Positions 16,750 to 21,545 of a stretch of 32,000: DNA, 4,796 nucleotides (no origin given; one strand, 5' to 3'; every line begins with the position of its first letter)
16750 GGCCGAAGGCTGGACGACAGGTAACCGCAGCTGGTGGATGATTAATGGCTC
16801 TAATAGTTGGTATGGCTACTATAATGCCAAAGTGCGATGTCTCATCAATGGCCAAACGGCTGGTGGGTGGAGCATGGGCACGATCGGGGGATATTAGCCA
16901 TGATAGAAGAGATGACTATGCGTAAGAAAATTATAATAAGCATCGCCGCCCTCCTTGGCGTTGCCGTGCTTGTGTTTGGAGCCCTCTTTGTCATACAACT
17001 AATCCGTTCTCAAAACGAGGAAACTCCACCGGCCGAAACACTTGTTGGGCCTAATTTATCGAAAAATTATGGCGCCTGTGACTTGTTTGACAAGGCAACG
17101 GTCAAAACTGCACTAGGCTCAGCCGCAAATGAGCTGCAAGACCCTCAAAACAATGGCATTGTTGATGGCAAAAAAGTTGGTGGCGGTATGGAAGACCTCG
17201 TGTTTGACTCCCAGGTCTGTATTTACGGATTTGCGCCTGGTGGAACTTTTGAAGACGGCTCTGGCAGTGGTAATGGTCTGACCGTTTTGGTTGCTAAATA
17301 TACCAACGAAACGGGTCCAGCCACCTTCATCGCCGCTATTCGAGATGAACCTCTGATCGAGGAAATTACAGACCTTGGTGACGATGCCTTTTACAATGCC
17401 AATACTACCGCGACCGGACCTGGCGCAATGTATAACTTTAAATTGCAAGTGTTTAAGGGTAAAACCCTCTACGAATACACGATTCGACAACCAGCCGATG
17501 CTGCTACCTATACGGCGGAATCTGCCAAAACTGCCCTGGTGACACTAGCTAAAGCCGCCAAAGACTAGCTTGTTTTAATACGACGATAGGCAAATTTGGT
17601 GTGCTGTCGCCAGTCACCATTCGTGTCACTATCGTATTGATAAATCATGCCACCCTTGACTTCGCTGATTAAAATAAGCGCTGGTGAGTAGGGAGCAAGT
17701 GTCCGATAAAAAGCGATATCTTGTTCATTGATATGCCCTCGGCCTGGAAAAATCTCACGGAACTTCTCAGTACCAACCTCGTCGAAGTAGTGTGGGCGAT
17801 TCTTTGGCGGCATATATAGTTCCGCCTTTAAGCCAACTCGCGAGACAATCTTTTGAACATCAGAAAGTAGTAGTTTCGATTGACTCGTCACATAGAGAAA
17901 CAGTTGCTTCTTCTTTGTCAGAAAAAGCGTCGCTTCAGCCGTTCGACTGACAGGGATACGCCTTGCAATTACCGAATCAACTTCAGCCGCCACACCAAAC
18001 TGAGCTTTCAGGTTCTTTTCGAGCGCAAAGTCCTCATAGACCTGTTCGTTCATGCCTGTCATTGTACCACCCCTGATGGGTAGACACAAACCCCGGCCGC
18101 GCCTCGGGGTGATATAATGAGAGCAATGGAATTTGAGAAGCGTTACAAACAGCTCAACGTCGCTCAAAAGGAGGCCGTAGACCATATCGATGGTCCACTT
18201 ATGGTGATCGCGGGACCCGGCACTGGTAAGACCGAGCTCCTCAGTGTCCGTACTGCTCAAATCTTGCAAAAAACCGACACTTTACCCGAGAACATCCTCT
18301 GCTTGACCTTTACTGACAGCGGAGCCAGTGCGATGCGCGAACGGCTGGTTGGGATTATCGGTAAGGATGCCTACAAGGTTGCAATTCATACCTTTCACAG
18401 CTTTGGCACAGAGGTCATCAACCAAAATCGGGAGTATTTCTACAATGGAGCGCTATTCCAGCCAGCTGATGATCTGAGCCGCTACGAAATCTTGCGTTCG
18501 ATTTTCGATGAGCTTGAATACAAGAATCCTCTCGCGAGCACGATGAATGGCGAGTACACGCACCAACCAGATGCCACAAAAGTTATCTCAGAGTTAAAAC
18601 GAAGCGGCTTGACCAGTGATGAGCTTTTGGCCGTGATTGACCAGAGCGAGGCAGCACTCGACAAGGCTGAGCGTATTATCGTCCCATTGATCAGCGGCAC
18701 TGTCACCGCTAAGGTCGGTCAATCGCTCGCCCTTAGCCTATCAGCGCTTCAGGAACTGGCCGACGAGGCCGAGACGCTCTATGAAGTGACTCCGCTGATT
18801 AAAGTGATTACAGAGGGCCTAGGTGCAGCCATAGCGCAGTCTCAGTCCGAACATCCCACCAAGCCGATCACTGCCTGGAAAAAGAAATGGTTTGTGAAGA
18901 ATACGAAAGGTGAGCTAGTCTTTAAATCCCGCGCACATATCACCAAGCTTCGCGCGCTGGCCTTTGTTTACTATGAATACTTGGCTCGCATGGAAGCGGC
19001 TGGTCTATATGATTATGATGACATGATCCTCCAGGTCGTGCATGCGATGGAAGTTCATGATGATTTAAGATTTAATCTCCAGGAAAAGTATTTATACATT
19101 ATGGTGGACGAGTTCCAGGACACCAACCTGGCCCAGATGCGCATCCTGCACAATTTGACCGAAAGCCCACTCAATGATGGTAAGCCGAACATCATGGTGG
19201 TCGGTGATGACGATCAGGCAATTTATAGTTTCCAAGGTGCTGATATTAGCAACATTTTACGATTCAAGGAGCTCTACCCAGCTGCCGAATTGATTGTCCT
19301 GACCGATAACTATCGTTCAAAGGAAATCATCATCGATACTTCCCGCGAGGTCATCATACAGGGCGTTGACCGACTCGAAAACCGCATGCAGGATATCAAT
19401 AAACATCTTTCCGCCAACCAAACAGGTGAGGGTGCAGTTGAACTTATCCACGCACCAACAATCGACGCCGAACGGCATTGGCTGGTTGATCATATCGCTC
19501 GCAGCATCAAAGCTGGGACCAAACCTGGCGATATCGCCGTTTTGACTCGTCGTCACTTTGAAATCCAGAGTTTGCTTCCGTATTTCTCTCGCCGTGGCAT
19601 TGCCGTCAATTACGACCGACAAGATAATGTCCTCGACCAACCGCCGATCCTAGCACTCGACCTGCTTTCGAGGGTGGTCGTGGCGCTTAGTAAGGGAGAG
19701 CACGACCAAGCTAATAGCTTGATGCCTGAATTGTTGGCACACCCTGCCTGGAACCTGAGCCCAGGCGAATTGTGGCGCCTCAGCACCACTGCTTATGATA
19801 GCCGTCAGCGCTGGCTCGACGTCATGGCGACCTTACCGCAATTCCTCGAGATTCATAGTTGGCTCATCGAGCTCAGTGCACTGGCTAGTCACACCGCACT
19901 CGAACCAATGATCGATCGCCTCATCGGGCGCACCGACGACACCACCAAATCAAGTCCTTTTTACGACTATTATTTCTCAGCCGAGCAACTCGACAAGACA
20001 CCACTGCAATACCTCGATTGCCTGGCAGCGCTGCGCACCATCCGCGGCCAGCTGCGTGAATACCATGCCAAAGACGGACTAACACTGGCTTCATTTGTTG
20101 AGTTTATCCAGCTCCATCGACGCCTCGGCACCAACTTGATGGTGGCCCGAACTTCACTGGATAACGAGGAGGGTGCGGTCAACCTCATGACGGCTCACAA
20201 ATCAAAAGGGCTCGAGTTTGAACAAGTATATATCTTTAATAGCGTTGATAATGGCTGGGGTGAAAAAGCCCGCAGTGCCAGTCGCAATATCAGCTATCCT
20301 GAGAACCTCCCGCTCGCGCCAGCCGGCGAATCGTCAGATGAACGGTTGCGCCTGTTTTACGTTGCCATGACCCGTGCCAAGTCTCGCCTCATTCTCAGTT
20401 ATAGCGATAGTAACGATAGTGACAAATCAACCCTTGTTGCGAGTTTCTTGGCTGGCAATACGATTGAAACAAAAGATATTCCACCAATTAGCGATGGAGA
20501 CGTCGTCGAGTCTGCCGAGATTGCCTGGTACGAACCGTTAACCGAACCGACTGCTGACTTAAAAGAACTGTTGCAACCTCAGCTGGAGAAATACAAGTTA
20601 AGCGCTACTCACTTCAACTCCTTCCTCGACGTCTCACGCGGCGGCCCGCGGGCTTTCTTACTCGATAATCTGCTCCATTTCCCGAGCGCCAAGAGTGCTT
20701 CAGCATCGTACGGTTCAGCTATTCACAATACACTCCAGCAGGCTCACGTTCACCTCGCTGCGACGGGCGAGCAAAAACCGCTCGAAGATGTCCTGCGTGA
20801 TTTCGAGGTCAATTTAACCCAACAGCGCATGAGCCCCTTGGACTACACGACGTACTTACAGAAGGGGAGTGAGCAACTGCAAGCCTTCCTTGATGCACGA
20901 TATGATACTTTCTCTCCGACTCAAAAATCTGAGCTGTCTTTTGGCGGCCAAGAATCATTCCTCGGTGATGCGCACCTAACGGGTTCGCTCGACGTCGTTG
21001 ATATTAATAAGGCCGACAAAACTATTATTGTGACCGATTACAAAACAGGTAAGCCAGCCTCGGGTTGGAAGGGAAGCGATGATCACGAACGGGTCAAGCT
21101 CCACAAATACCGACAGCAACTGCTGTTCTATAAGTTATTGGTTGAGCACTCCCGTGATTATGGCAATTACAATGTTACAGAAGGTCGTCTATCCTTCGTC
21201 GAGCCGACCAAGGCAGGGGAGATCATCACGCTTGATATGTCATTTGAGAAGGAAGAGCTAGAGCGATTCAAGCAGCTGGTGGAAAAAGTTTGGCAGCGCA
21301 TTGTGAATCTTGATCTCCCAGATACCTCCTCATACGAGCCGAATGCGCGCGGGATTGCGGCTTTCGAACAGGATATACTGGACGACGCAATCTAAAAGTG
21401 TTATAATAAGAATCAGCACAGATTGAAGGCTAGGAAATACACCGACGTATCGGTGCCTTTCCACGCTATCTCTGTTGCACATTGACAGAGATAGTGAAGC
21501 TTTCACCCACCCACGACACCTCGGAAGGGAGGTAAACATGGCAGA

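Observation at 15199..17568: Giant type IV pilin-like protein with three FN3 modules and an aromatic-rich tip domain, followed at a 2-nt gap by a membrane-anchored partner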

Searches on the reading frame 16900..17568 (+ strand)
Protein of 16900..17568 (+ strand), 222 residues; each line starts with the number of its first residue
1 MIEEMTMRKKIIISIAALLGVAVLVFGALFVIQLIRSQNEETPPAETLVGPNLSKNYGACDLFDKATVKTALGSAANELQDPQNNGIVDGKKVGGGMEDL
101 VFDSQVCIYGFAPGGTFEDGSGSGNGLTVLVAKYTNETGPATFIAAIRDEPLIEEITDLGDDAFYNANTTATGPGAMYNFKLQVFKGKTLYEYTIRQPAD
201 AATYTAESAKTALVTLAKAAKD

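Call 4: search_protein_families(library=pfam, proteins=[window:16900-17568:+], max_evalue=0.1)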
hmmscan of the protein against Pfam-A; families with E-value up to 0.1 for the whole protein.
window:16900-17568:+ (222 aa): 0 families

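Call 5: search_protein_families(library=ncbifam, proteins=[window:16900-17568:+], max_evalue=0.1)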
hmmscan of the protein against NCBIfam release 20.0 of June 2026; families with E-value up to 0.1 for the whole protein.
window:16900-17568:+ (222 aa): 0 families

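Call 21: find_homologous_proteins(query=window:16900-17565:+)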
Query window:16900-17565:+ (222 aa): 4 proteins with E <= 0.001 among 2400 candidates.
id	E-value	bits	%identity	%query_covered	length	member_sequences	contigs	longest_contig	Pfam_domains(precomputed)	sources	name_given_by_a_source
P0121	2.4e-139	480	100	100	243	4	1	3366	-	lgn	-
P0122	2.2e-109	383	77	100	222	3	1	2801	-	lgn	-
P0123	1.2e-81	292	62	100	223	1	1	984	-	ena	-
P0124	4.7e-71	257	57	97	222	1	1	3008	-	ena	-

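Call 39: search_solved_structures(query=A3, max_evalue=10)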
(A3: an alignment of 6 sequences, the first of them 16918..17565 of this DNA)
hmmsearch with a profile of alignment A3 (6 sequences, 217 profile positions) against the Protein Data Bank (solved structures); distinct sequences matched with E-value up to 10: 0.

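Call 40: search_protein_families(library=pfam, alignment_id=A3, max_evalue=10)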
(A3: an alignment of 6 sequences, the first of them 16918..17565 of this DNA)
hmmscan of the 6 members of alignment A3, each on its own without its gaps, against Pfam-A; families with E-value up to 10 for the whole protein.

A. member 1, window:16918-17565:+ (216 aa): 0 families

B. families by the number of members that match (of 6 scanned): 5 families
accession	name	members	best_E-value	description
PF09590.15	Env-gp36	1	0.0026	Lentivirus surface glycoprotein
PF22043.2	DUF6935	1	0.1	Domain of unknown function (DUF6935)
PF25560.1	DUF7932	1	0.22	Domain of unknown function (DUF7932)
PF24769.1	At2g29880_C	1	0.3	At2g29880 C-terminal domain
PF12698.13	ABC2_membrane_3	1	0.96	ABC-2 family transporter protein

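Call 42: find_homologous_proteins(query=A4, max_evalue=0.001)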
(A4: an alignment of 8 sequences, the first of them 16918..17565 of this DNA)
Query A4 (8 sequences) (216 aa, profile of the alignment): 20 proteins with E <= 0.001 among 8000 candidates.
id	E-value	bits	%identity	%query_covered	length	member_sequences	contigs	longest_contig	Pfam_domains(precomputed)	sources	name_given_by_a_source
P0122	3.2e-104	365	77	100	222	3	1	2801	-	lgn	-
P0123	1.6e-103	363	63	100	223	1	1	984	-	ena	-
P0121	4.2e-103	362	100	100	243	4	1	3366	-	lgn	-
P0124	6.2e-99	348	57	100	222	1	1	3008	-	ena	-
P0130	1.5e-89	317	43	98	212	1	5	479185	-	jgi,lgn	jgi:hypothetical protein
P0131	8.9e-84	298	49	100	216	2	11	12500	-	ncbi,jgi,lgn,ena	-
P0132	1.9e-81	291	45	100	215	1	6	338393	-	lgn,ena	-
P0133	2.2e-81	291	46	100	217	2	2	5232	-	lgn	-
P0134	2.4e-81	290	39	98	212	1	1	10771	-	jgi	jgi:hypothetical protein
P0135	9.2e-81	289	50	100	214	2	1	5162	-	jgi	jgi:hypothetical protein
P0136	1.3e-79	285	42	93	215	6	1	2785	-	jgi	jgi:hypothetical protein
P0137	9.8e-78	279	42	81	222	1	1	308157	-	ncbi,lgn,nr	ncbi:MAG: hypothetical protein JWN26_702 [Candidatus Saccharibacteria bacterium]|nr:hypothetical pro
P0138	1.7e-76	275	42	98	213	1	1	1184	-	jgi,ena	-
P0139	1.6e-70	255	50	98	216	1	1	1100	-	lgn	-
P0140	1.4e-65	239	40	99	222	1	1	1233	-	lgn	-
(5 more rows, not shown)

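Call 52: predict_structure(alignment_id=A5)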
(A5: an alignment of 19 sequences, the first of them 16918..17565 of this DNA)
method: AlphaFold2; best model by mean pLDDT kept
length: 216 residues; sequences in the alignment: 19
mean_pLDDT: 83.6   pTM: 0.73
mean pLDDT of the five models: 83.6, 81.8, 80.9, 80.1, 77.1
residues with pLDDT >= 90: 95; 70-90: 86; 50-70: 29; < 50: 6
segments of 3 or more residues with pLDDT < 50: 31-33, 114-116
pLDDT, mean of each block of 10 residues (from residue 1): 68 78 72 55 75 93 92 88 80 86 77 59 93 87 93 94 88 95 95 91 97 86
secondary structure, 60 per line:
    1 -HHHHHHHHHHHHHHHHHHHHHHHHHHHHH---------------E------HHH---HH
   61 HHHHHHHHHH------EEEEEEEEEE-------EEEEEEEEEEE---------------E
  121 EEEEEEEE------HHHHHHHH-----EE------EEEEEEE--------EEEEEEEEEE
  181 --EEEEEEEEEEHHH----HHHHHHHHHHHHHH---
elements in order: H2-30 H59-70 E77-86 E94-104 E120-128 H135-142 E156-162 E171-180 E183-192 H200-213

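Call 58: fold_search(model_id=the predicted structure, library=pdb)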
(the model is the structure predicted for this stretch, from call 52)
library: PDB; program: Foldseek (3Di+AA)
matches with E <= 10: 1395; with E <= 0.001: 0
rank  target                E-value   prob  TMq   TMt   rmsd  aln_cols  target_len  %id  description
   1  4esq                  5.8e-03  0.97  0.36  0.39  12.3       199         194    8  Crystal structure of the extracellular domain of PknH from Mycobacterium tuberculosis (released 2012-07-18)
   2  7cu8_E                6.9e-03  0.90  0.31  0.34  12.6       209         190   10  Crystal structure of the soluble domain of TiME protein from Mycobacterium tuberculosis (released 2021-08-25)
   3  7cu8_D                7.7e-03  0.91  0.32  0.35  12.4       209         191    9  Crystal structure of the soluble domain of TiME protein from Mycobacterium tuberculosis (released 2021-08-25)
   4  7cu9_A                9.2e-03  0.93  0.34  0.38  12.4       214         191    6  Crystal structure of the soluble domain of TiME protein from Mycobacterium smegmatis (released 2021-08-25)
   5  5xnl_P                1.0e-02  0.60  0.23  0.25  13.8       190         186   12  Structure of stacked C2S2M2-type PSII-LHCII supercomplex from Pisum sativum (released 2017-09-20)
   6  7cu9_B                1.1e-02  0.94  0.36  0.40  12.3       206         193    8  Crystal structure of the soluble domain of TiME protein from Mycobacterium smegmatis (released 2021-08-25)
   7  7cu8_A                1.2e-02  0.95  0.35  0.40  10.5       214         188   10  Crystal structure of the soluble domain of TiME protein from Mycobacterium tuberculosis (released 2021-08-25)
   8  3hlz_A                1.4e-02  1.00  0.34  0.28   7.0       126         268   10  Crystal structure of BT_1490 (NP_810393.1) from BACTEROIDES THETAIOTAOMICRON VPI-5482 at 1.50 A resolution (released 2009-06-16)
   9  6e5d                  1.9e-02  0.54  0.25  0.30  13.9       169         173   11  Crystal structure of LpqN involved in cell envelope biogenesis of Mycobacterium tuberculosis (released 2019-07-24)
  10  3hlz_B                2.1e-02  0.99  0.34  0.28   6.7       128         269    9  Crystal structure of BT_1490 (NP_810393.1) from BACTEROIDES THETAIOTAOMICRON VPI-5482 at 1.50 A resolution (released 2009-06-16)
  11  9i4t_P                2.1e-02  0.57  0.24  0.29  14.8       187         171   12  Photosystem II from Arabidopsis thaliana (released 2026-03-25)
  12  4rth_B                2.8e-02  0.75  0.27  0.34  10.4       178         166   13  The crystal structure of PsbP from Zea mays (released 2015-03-11)
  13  1v2b_A                3.0e-02  0.85  0.30  0.41   9.9       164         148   11  Crystal Structure of PsbP Protein in the Oxygen-Evolving Complex of Photosystem II from Higher Plants (released 2004-05-18)
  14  2lnj_MODEL_1_A        3.1e-02  0.85  0.34  0.41   8.4       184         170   10  Solution Structure of Cyanobacterial PsbP (CyanoP) from Synechocystis sp. PCC 6803 (released 2012-06-06)
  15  4xzv_B                3.1e-02  0.20  0.18  0.23  11.2       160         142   11  Crystal Structure of SLMO1-TRIAP1 Complex (released 2016-01-20)
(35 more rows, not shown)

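Call 81: find_related_loci(query=A5, collection=metagenome_contigs, flank=6000)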
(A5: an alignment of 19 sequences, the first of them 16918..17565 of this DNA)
Query A5 (216 aa) in metagenome_contigs; peptide patterns used: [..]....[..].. (x = any residue, [..] = any of these).
56 stretches matched a pattern; 8 encode a relative of the query (tblastn E <= 1e-3); 8 distinct loci.
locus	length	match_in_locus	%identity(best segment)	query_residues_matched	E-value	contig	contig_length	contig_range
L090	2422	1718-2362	46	1-215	4e-58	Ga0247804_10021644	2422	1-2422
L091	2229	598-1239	49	1-215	4e-58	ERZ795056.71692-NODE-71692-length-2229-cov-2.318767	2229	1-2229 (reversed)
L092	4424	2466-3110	47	1-216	4e-57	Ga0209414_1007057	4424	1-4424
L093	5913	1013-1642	45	1-211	2e-55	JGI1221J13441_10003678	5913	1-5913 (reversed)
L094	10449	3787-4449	46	1-215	4e-54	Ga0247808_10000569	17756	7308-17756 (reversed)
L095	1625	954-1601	41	1-216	5e-55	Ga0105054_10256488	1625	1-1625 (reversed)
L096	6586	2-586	46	16-211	8e-52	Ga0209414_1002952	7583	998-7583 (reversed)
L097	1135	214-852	42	1-212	3e-51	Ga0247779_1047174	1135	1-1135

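Call 88: find_encoding_contigs(protein=P0124, flank=6000, max_places=2)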
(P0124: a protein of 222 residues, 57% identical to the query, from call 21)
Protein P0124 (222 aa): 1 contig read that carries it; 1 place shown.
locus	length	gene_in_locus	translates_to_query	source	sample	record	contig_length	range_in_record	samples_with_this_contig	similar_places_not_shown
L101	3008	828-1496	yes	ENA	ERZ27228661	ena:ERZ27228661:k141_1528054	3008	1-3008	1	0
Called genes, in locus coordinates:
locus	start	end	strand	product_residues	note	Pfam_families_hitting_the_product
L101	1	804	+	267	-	?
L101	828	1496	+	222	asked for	-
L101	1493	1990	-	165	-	-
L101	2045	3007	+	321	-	?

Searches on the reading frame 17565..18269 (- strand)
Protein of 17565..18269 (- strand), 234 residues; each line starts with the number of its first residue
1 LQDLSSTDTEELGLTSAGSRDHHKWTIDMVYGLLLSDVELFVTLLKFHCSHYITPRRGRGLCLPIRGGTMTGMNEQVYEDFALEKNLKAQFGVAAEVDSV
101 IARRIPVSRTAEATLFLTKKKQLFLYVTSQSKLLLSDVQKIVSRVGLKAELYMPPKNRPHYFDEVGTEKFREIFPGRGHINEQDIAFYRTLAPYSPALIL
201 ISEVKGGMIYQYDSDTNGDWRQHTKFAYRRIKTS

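Call 7: search_protein_families(library=pfam, proteins=[window:17565-18269:-], max_evalue=0.001)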
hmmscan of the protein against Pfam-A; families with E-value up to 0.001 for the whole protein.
window:17565-18269:- (234 aa): 0 families

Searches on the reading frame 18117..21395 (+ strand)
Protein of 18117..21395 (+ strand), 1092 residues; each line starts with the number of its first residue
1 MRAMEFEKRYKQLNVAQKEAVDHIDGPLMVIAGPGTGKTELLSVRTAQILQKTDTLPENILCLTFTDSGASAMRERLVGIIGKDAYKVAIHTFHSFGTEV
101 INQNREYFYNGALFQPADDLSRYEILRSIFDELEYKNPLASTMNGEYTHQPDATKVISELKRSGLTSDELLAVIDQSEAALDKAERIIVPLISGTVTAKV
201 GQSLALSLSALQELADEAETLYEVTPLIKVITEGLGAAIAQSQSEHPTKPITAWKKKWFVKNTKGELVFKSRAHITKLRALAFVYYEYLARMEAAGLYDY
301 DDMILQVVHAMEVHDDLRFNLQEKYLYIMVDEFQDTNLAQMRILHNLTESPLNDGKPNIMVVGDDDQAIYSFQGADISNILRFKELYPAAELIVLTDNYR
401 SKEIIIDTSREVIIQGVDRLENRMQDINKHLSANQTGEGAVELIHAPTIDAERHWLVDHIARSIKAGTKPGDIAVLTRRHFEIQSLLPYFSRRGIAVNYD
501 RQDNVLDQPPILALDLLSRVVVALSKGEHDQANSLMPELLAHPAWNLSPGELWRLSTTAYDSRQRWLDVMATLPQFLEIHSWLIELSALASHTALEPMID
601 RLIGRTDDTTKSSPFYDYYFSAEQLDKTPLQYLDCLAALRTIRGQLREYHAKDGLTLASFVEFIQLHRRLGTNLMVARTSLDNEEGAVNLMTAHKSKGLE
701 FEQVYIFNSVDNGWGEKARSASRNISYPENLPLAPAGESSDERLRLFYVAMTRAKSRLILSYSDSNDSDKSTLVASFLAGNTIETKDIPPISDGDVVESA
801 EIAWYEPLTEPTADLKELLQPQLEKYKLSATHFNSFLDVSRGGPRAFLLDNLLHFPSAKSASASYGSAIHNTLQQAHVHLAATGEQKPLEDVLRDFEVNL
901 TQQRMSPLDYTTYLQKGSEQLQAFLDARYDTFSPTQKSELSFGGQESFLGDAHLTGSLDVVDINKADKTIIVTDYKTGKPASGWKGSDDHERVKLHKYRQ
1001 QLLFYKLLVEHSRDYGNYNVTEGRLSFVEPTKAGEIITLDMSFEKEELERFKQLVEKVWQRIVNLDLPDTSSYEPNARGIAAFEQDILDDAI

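Call 8: search_protein_families(library=pfam, proteins=[window:18117-21395:+], max_evalue=0.001)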
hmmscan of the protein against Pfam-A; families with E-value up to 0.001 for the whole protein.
window:18117-21395:+ (1092 aa): 6 families
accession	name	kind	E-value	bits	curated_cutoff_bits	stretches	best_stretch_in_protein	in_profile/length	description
PF00580.27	UvrD-helicase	-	1.4e-60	205.7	23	1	13-387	1-270/271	UvrD/REP helicase N-terminal domain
PF13361.12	UvrD_C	-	9.3e-29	101.4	25.6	2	657-764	264-349/350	UvrD-like helicase C-terminal domain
PF12705.13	PDDEXK_1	-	1e-18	68.6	22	1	829-1068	3-230/247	PD-(D/E)XK nuclease superfamily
PF13245.12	AAA_19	-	1.9e-18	67.4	25.1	1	17-372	1-133/134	AAA domain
PF13538.12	UvrD_C_2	-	1.3e-08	35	27.4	0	736-760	27-51/52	UvrD-like helicase C-terminal domain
PF13604.12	AAA_30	-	0.0003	21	27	0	12-76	1-65/191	AAA domain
